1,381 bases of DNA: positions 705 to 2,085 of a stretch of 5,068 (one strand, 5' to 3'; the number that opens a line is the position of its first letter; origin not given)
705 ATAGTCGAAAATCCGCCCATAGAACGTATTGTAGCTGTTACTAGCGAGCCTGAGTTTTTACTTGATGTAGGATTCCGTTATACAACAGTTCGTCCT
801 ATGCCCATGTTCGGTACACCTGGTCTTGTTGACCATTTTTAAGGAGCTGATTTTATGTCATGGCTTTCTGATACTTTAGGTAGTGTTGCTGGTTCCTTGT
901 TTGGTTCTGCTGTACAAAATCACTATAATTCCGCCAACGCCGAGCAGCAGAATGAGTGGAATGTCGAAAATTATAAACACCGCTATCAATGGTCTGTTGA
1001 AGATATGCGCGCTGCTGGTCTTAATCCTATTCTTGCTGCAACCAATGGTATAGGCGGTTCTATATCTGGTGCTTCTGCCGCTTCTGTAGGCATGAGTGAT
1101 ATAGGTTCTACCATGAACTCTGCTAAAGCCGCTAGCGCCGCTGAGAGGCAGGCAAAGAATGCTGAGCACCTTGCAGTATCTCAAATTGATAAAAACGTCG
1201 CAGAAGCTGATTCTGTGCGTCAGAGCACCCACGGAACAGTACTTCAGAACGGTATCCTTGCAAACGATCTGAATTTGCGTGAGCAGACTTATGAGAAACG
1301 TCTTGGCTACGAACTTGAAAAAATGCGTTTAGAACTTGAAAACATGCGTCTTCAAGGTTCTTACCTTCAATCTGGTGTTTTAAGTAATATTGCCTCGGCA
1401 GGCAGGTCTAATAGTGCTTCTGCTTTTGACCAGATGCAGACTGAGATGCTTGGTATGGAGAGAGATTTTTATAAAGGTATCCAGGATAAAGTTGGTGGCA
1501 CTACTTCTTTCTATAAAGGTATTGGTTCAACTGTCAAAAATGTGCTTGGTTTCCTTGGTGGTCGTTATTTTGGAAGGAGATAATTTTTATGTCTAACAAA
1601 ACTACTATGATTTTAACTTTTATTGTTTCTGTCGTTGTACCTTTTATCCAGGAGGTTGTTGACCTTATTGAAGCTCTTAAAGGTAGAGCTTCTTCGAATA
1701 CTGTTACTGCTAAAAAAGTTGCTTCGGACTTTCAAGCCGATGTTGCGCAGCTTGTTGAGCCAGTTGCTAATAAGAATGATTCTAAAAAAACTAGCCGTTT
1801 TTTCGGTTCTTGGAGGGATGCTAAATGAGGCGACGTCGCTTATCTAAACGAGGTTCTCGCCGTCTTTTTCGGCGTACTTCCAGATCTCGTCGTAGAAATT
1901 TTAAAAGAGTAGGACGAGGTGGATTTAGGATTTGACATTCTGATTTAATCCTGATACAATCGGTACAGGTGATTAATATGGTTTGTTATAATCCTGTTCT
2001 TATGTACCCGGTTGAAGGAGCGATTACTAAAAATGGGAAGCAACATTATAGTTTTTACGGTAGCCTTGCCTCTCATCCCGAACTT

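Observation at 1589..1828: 79-aa protein with one N-terminal TM helix between VP2 and the J-like gene: candidate single-gene lysis or membrane-targeting protein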

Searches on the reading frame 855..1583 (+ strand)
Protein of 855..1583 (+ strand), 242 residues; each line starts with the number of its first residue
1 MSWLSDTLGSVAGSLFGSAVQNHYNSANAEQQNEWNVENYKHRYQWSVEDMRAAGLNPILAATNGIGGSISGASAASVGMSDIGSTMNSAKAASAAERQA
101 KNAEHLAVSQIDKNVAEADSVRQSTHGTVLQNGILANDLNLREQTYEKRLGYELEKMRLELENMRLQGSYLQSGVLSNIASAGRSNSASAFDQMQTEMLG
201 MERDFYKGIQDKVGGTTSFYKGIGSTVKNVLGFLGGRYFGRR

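Call 4: search_protein_families(library=phrogs, proteins=[window:855-1583:+], max_evalue=1)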
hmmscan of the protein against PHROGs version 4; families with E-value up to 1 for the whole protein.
window:855-1583:+ (242 aa): 20 families
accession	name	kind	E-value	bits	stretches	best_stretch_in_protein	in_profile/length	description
phrog_8693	-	tail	6.7e-90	302.5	1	1-242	1-258/258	pilot protein for DNA ejection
phrog_11693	-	tail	4.7e-21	77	1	2-180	8-196/228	pilot protein for DNA ejection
phrog_8742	-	tail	3.9e-15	57.1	1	23-141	127-244/287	pilot protein for DNA ejection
phrog_20617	-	tail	2.2e-14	55.2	1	24-145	20-139/200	minor tail protein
phrog_18604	-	tail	2.8e-14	54.1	1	21-96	101-175/284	minor tail protein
phrog_22637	-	tail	5.9e-14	53.4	1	6-144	9-141/264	pilot protein for DNA ejection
phrog_27063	-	tail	1.2e-12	49.1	1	21-125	51-152/306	pilot protein for DNA ejection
phrog_25360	-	unknown function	1.2e-12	48.9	1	14-89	43-119/316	-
phrog_21483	-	unknown function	2.2e-10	41.6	1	19-80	93-154/303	-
phrog_16516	-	tail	3.4e-10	41.2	2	9-95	29-112/186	minor tail protein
phrog_5158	-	unknown function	6.3e-10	40.1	1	21-119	67-170/322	-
phrog_34374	-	tail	7.5e-09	36.2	1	24-93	172-239/310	pilot protein for DNA ejection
phrog_34605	-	tail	7.5e-08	33.4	1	7-119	15-116/254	minor tail protein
phrog_35928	-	tail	1.3e-06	29.4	1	23-85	68-129/172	pilot protein for DNA ejection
phrog_8689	-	tail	1.8e-05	25.6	1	23-125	43-148/327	pilot protein for DNA ejection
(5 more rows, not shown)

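Call 5: search_protein_families(library=pfam, proteins=[window:855-1583:+], max_evalue=1)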
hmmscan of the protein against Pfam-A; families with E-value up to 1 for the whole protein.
window:855-1583:+ (242 aa): 1 family
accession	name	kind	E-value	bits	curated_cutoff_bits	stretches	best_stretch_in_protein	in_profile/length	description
PF07655.18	Secretin_N_2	-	0.44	11.5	23.4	1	173-238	23-84/91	Secretin N-terminal domain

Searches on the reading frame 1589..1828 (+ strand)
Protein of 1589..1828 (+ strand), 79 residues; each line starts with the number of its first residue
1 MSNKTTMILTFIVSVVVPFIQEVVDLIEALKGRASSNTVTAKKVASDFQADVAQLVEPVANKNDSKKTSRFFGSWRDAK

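Call 4: search_protein_families(library=phrogs, proteins=[window:1589-1828:+], max_evalue=1)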
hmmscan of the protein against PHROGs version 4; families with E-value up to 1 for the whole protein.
window:1589-1828:+ (79 aa): 4 families
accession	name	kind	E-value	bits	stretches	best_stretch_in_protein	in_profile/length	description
phrog_23638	-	unknown function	3.3e-51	172.6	1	1-79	1-79/79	-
phrog_18008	-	unknown function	0.057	14.7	1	7-62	27-82/110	-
phrog_22960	-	unknown function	0.22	12.3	1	35-74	21-60/131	-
phrog_17121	-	unknown function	0.25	12.7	0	1-34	1-33/64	-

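Call 5: search_protein_families(library=pfam, proteins=[window:1589-1828:+], max_evalue=1)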
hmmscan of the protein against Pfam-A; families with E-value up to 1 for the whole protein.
window:1589-1828:+ (79 aa): 0 families

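Call 8: search_dna_similar(query=window:1589-1828:+, collection=phages, mode=protein, max_rows=40, max_evalue=1)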
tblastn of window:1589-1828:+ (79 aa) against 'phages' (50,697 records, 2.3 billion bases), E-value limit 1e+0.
Records with a match: 20; places in all: 20; records where one place covers at least 80% of the query: 11.
Best place of each record, by identity: 95-99% 6; 90-95% 3; 80-90% 1; 60-80% 2; <60% 8.
By first word of the organism name: Microviridae 11; Gokushovirus 4; Human 3; Microvirus 2.
By host as written in the record: - 11; Homo sapiens 5; porcine 2; monkey 1; mink 1.
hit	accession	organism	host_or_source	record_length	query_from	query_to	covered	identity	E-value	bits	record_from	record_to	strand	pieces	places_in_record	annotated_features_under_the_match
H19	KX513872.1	Human gut gokushovirus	Homo sapiens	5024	1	79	100%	98.7%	2e-44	156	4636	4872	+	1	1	hypothetical protein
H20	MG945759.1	Microviridae sp.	human feces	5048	1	79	100%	97.5%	4e-44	155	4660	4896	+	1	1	similar to hypothetical protein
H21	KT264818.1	Gokushovirus WZ-2015a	Homo sapiens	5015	1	79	100%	97.5%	6e-44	155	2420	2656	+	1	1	none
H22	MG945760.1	Microviridae sp.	pig feces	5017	1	79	100%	96.2%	9e-44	154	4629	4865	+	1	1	none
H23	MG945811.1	Microviridae sp.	pig feces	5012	1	79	100%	96.2%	2e-43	154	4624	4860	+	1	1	none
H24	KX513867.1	Human gut gokushovirus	Homo sapiens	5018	1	79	100%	96.2%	2e-43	154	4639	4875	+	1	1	hypothetical protein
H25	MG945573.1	Microviridae sp.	dog feces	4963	1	79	100%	94.9%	6e-43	152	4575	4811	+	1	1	similar to hypothetical protein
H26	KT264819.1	Gokushovirus WZ-2015a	Homo sapiens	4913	1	79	100%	94.9%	2e-42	150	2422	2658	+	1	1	VP2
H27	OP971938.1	Microviridae sp.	Human feces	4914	1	79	100%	93.7%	1e-42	151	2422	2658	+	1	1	VP2: DNA pilot protein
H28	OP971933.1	Microviridae sp.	Human feces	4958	1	79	100%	84.8%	1e-38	140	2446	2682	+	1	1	VP2: DNA pilot protein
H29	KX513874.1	Human gut gokushovirus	Homo sapiens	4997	1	79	100%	62.5%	1e-25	102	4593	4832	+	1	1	hypothetical protein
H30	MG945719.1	Microviridae sp.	pig feces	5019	2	62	77%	45.9%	7e-7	50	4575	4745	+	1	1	similar to hypothetical protein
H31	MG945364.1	Microviridae sp.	pig feces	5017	1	54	68%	50.0%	2e-7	51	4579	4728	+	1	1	similar to hypothetical protein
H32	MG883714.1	Microviridae sp.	pig feces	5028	1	54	68%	50.0%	2e-7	51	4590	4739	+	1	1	hypothetical protein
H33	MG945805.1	Microviridae sp.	pig feces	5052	1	54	68%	50.0%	2e-7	51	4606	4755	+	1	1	none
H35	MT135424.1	Microvirus sp.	porcine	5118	1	58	73%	41.4%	2e-7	51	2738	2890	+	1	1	none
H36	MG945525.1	Microviridae sp.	pig feces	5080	1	37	47%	56.8%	4e-7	50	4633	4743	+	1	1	none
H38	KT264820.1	Gokushovirus WZ-2015a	mink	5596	1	28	35%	67.9%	1e-3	40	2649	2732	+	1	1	none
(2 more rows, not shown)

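Call 9: find_homologous_proteins(query=window:1589-1825:+, max_evalue=0.01)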
Query window:1589-1825:+ (79 aa): 495 proteins with E <= 0.01 among 496 candidates; the best 120 are listed.
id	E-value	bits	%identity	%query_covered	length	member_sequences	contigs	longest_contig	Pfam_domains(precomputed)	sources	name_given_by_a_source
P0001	4.8e-41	155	97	100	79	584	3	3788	-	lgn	-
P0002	1.1e-40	154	97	100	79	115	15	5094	-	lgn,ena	-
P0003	3.4e-40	152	95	100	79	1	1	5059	-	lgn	-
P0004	4.1e-40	152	95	100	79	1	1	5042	-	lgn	-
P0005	4.2e-40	152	95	100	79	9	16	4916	-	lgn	-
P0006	5.2e-40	152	96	100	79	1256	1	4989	-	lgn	-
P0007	8.3e-40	151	95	100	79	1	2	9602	-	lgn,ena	-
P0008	9.5e-40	151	96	100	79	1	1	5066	-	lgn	-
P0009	9.7e-40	151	95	100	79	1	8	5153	-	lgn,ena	-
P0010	1.0e-39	151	96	100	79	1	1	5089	-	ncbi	-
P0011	1.1e-39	151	98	100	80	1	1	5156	-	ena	-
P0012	1.2e-39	151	95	100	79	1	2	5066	-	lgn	-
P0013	1.3e-39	150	95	100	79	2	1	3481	-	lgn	-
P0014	1.7e-39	150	99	100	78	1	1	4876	-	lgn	-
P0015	1.7e-39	150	95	100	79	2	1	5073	-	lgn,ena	-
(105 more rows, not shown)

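Call 18: find_related_loci(query=window:1589-1825:+, collection=viral_contigs, flank=3000)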
Query window:1589-1825:+ (79 aa) in viral_contigs; peptide patterns used: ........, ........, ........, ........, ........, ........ (x = any residue, [..] = any of these).
259 stretches matched a pattern; 248 encode a relative of the query (tblastn E <= 1e-3); the best 80 are kept; 80 distinct loci.
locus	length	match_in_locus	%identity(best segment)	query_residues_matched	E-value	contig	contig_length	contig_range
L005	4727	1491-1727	100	1-79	1e-48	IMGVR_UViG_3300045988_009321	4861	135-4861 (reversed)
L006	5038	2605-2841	100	1-79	1e-48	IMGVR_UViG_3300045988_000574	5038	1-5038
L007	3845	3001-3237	100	1-79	1e-48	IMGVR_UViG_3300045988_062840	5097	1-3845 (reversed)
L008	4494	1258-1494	100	1-79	1e-48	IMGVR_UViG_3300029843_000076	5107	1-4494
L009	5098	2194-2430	100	1-79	1e-48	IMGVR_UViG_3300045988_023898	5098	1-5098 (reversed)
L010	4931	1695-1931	100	1-79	1e-48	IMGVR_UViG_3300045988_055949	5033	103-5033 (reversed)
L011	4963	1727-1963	100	1-79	8e-49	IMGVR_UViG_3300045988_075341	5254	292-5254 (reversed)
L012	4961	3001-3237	100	1-79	1e-48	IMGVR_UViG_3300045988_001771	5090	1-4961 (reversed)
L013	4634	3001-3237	99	1-79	3e-48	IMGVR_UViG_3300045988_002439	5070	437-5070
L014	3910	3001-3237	99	1-79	2e-48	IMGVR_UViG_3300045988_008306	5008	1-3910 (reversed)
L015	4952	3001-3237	99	1-79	3e-48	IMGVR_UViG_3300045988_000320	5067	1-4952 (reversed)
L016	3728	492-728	99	1-79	2e-48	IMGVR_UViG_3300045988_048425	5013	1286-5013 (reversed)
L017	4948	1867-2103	99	1-79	3e-48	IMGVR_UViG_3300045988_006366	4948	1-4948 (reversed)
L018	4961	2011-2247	97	1-79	3e-48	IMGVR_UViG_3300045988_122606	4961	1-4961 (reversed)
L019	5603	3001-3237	99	1-79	3e-48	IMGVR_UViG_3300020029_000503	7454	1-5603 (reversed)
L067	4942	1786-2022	97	1-79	8e-48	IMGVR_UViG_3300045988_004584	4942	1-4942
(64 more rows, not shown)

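Call 29: get_annotated_region(hit=H35, flank=2500)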
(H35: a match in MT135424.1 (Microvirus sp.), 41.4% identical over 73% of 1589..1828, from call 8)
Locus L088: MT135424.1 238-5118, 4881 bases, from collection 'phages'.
description: UNVERIFIED: Microvirus sp. isolate VIRES_SX01_2310796, complete genome.
organism: Microvirus sp. (NCBI taxid 2202559)
taxonomy: Viruses; Monodnaviria; Sangervirae; Phixviricota; Malgrandaviricetes; Petitvirales; Microviridae
host: porcine; source: -; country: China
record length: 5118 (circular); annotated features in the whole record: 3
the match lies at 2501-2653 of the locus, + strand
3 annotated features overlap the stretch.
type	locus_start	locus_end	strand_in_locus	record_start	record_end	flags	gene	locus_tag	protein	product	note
CDS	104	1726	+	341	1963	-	-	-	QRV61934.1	putative VP1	-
CDS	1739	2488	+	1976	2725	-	-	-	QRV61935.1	putative VP2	-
CDS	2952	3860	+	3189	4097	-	-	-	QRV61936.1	putative VP4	-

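Call 30: get_annotated_region(hit=H36, flank=2500)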
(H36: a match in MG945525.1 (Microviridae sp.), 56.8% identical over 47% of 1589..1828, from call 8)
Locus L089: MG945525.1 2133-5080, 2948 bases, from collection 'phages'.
description: UNVERIFIED: Microviridae sp. isolate 2085-1801, complete genome.
organism: Microviridae sp. (NCBI taxid 2202644)
taxonomy: Viruses; Monodnaviria; Sangervirae; Phixviricota; Malgrandaviricetes; Petitvirales; Microviridae
host: -; source: pig feces; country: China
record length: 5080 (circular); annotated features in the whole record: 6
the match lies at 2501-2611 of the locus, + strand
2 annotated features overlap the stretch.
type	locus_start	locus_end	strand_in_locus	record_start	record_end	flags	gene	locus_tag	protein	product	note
misc_feature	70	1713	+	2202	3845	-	-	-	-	-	similar to VP1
misc_feature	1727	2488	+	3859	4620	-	-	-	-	-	similar to VP2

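Call 31: get_annotated_region(hit=H38, flank=2500)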
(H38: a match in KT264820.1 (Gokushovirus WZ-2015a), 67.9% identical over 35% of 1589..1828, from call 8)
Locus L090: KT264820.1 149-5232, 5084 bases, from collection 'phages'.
description: Gokushovirus WZ-2015a isolate 72Mk01, complete genome.
organism: Gokushovirus WZ-2015a (NCBI taxid 1758150)
taxonomy: Viruses; Monodnaviria; Sangervirae; Phixviricota; Malgrandaviricetes; Petitvirales; Microviridae; Gokushovirinae
host: mink; source: feces; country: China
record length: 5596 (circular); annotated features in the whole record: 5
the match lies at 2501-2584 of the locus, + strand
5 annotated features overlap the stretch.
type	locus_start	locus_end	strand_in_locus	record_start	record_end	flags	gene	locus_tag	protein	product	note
CDS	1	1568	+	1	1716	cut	-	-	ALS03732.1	VP1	-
CDS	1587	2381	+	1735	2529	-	-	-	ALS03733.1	VP2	-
CDS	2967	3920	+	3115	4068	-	-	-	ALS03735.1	VP4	-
CDS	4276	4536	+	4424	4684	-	-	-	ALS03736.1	VP5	-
CDS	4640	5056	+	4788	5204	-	-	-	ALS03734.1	VP3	-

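Call 32: get_annotated_region(hit=H31, flank=2500)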
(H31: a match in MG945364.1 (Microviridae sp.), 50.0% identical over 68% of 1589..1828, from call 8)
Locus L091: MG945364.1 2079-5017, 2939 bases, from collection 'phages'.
description: UNVERIFIED: Microviridae sp. isolate 3132-1801, complete genome.
organism: Microviridae sp. (NCBI taxid 2202644)
taxonomy: Viruses; Monodnaviria; Sangervirae; Phixviricota; Malgrandaviricetes; Petitvirales; Microviridae
host: -; source: pig feces; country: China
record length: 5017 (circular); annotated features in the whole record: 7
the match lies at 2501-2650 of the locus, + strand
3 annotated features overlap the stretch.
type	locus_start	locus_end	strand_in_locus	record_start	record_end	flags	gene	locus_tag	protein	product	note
misc_feature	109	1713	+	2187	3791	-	-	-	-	-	similar to VP1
misc_feature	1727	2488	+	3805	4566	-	-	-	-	-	similar to VP2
misc_feature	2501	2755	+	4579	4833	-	-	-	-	-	similar to hypothetical protein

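Call 45: predict_structure(alignment_id=A2)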
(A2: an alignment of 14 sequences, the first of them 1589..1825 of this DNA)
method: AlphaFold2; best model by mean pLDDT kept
length: 79 residues; sequences in the alignment: 14
mean_pLDDT: 66.5   pTM: 0.33
mean pLDDT of the five models: 66.5, 65.6, 65.3, 64.8, 64.6
residues with pLDDT >= 90: 22; 70-90: 8; 50-70: 27; < 50: 22
segments of 3 or more residues with pLDDT < 50: 37-43, 54-66
pLDDT, mean of each block of 10 residues (from residue 1): 88 95 90 56 52 46 49 56
secondary structure, 60 per line:
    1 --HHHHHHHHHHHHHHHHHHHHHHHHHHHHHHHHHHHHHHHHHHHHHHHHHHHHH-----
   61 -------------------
elements in order: H3-55

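Call 46: search_protein_representatives(alignment_id=A2)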
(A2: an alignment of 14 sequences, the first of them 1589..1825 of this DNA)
Query: 14 sequences, 88 profile positions. Proteins with E-value up to 0.001 (for the whole library): 30; up to 1e-10: 21; up to 1e-30: 1. The best 30 are listed.
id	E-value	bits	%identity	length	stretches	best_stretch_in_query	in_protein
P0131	7.2e-31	122.8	-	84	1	1-88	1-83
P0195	2.6e-23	98.5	-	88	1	4-86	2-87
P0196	8.6e-22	93.7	-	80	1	1-88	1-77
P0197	2.3e-20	89.1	-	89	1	1-87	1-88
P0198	7.9e-20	87.4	-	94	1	1-86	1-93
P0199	9.8e-20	87.1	-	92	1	1-88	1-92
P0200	3.5e-19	85.3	-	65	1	1-60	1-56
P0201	4.5e-18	81.7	-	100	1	1-88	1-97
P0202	4.6e-16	75.3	-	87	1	1-88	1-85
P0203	1.4e-15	73.7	-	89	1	1-61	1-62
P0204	1.4e-15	73.7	-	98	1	1-61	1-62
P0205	1.5e-15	73.7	-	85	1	1-46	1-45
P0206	1.9e-15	73.3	-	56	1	1-46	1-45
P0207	3.0e-14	69.5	-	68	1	1-46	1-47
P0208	4.0e-14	69.1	-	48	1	1-35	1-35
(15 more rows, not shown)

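Call 48: search_solved_structures(query=A2, max_evalue=10)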
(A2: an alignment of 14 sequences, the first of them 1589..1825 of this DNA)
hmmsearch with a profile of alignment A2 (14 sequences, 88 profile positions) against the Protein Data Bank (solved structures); distinct sequences matched with E-value up to 10: 3.
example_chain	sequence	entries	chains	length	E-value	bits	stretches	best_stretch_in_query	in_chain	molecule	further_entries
2x7i_A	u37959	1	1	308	1.3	12.9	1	25-86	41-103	MEVALONATE KINASE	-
9ze0_A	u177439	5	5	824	4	11.4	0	38-81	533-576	RNA-binding protein 5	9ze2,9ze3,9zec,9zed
6z1p_Bv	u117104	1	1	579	5.5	10.9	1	13-69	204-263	mS26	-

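Call 50: find_related_loci(query=A2, collection=genome_contigs, flank=5000)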
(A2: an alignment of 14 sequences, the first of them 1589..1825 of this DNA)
Query A2 (79 aa) in genome_contigs; peptide patterns used: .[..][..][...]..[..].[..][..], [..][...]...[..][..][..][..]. (x = any residue, [..] = any of these).
117 stretches matched a pattern; 1 encode a relative of the query (tblastn E <= 1e-3); 1 distinct loci.
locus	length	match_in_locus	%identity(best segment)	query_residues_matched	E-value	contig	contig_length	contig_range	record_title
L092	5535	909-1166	39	1-73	1e-13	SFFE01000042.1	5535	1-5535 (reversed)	MAG: Clostridiales bacterium isolate W0P39.002 Contig7630, whole genome shotgun sequence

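Call 73: search_protein_families(library=ncbifam, proteins=[window:1589-1825:+], max_evalue=1)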
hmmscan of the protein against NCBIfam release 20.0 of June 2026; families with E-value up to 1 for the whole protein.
window:1589-1825:+ (79 aa): 0 families

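Call 80: find_encoding_contigs(protein=window:1589-1828:+, flank=3000, max_places=8)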
Protein window:1589-1828:+ (79 aa): 24 contigs read that carry it; 8 places shown.
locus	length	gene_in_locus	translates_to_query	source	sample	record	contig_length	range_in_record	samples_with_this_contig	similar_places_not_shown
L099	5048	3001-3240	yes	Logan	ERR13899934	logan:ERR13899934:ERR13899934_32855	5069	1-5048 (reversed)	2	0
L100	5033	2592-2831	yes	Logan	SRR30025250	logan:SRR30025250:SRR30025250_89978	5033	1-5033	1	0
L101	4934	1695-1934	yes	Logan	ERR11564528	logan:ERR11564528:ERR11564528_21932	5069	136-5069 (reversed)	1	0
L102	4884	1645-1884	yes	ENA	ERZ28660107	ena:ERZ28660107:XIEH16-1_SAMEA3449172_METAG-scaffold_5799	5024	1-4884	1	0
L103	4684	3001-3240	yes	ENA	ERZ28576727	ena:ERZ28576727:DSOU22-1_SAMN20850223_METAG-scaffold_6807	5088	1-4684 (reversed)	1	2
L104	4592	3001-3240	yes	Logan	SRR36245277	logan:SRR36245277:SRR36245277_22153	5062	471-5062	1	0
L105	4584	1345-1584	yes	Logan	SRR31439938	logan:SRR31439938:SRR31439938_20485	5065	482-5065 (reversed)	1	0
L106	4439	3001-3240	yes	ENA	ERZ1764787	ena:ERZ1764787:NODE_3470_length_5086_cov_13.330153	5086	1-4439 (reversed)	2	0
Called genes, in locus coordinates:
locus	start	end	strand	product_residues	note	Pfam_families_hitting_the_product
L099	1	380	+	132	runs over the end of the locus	?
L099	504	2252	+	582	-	PF02305:Phage_F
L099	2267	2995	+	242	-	-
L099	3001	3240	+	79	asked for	-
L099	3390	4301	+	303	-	PF23343:REP_ORF2-G2P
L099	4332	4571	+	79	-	-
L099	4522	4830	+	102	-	PF20577:Phage_ORF5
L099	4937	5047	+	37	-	?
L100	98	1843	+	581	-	PF02305:Phage_F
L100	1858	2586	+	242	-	-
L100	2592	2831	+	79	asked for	-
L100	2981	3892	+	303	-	PF23343:REP_ORF2-G2P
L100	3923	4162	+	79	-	-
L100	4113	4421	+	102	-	PF20577:Phage_ORF5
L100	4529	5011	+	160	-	PF09675:Chlamy_scaf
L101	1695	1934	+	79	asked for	-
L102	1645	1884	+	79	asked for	-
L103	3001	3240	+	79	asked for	-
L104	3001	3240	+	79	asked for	-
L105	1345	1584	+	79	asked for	-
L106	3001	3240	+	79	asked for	-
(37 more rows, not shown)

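Call 83: predict_structure(alignment_id=A4)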
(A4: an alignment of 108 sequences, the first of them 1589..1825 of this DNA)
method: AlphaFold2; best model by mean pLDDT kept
length: 79 residues; sequences in the alignment: 108
mean_pLDDT: 70.6   pTM: 0.37
mean pLDDT of the five models: 70.6, 70.6, 70.1, 69.7, 69.6
residues with pLDDT >= 90: 24; 70-90: 6; 50-70: 45; < 50: 4
segments of 3 or more residues with pLDDT < 50: none
pLDDT, mean of each block of 10 residues (from residue 1): 90 97 91 58 59 54 56 58
secondary structure, 60 per line:
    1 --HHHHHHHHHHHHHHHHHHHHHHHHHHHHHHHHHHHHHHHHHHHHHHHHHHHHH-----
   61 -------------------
elements in order: H3-55

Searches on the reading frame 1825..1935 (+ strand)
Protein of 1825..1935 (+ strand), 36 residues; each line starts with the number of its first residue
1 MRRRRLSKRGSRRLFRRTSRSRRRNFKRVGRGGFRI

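Call 4: search_protein_families(library=phrogs, proteins=[window:1825-1935:+], max_evalue=1)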
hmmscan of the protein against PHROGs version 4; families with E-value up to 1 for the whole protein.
window:1825-1935:+ (36 aa): 1 family
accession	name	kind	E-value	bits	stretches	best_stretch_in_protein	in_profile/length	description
phrog_10695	-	unknown function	0.0039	18.3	1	1-35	2-38/39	-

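Call 5: search_protein_families(library=pfam, proteins=[window:1825-1935:+], max_evalue=1)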
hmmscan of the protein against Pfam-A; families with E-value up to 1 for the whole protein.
window:1825-1935:+ (36 aa): 0 families

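Call 73: search_protein_families(library=ncbifam, proteins=[window:1825-1932:+], max_evalue=1)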
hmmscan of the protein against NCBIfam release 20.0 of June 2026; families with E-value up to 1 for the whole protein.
window:1825-1932:+ (36 aa): 0 families
